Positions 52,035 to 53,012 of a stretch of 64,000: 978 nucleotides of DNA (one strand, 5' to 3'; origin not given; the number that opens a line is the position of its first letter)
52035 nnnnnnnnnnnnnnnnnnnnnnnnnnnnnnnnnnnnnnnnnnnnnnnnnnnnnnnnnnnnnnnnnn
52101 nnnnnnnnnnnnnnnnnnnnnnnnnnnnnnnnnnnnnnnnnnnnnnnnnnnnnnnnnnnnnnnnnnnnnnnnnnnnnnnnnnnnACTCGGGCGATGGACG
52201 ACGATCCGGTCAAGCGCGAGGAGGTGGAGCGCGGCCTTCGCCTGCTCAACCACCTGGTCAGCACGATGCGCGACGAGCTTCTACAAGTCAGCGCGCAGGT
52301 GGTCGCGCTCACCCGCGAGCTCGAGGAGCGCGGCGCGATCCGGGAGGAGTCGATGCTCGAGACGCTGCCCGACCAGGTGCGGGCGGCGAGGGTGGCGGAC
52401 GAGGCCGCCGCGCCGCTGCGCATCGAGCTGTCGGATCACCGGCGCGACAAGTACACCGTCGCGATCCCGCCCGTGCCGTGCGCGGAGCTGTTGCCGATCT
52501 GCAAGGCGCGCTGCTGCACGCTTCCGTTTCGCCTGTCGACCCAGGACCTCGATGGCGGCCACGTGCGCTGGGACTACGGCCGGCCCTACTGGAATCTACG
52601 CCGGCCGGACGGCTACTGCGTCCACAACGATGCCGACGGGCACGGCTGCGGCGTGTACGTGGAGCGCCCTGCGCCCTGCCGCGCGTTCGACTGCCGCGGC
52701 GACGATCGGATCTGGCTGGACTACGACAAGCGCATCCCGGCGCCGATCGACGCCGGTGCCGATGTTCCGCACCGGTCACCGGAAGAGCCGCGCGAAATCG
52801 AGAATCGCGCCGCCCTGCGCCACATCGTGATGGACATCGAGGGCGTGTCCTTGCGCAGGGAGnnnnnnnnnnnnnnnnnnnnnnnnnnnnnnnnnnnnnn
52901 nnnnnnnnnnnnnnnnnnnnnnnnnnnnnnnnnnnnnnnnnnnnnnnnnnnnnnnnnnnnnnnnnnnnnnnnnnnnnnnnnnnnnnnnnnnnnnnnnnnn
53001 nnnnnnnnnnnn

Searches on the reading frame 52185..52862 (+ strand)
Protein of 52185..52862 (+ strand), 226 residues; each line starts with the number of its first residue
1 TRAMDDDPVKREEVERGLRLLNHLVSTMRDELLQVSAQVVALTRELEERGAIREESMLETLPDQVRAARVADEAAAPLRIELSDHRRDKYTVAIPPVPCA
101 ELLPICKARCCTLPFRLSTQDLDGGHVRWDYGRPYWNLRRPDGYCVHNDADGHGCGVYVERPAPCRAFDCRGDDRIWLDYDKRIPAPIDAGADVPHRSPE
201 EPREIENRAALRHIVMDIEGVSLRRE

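Call 37: search_protein_families(library=pfam, max_evalue=0.001, proteins=[window:52185-52862:+])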
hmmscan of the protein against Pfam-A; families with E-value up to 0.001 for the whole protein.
window:52185-52862:+ (226 aa): 1 family
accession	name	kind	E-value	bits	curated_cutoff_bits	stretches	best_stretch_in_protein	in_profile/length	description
PF03692.20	CxxCxxCC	-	0.00055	21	23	0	106-170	5-71/85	Putative zinc- or iron-chelating domain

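Call 66: find_encoding_contigs(protein=window:52194-52862:+, flank=10000, max_places=2)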
Protein window:52194-52862:+ (223 aa): 1 contig read that carries it; 1 place shown.
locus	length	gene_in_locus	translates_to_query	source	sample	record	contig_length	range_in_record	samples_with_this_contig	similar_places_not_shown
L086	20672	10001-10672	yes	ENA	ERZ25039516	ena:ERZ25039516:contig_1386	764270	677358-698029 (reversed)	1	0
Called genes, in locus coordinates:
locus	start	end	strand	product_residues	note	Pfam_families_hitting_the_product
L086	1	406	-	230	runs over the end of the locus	-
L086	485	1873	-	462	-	-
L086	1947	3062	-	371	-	PF00037:Fer4 (faint), PF13484:Fer4_16 (faint)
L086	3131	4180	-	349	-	-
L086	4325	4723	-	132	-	-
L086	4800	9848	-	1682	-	PF17803:Cadherin_4 (faint), PF02128:Peptidase_M36, PF02225:PA, PF17963:Big_9 (faint), PF22352:K319L-like_PKD, PF22352:K319L-like_PKD, PF18911:PKD_4 (weak), PF22352:K319L-like_PKD (weak), +2 more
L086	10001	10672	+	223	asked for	-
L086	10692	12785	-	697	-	PF00378:ECH_1, PF16113:ECH_2, PF02737:3HCDH_N, PF00725:3HCDH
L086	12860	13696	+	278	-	-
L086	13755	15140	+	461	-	PF00479:G6PD_N, PF02781:G6PD_C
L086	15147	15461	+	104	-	-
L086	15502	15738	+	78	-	-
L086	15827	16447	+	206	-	PF04542:Sigma70_r2, PF08281:Sigma70_r4_2 (faint)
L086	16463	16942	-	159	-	PF14499:DUF4437, PF12973:Cupin_7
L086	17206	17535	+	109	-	-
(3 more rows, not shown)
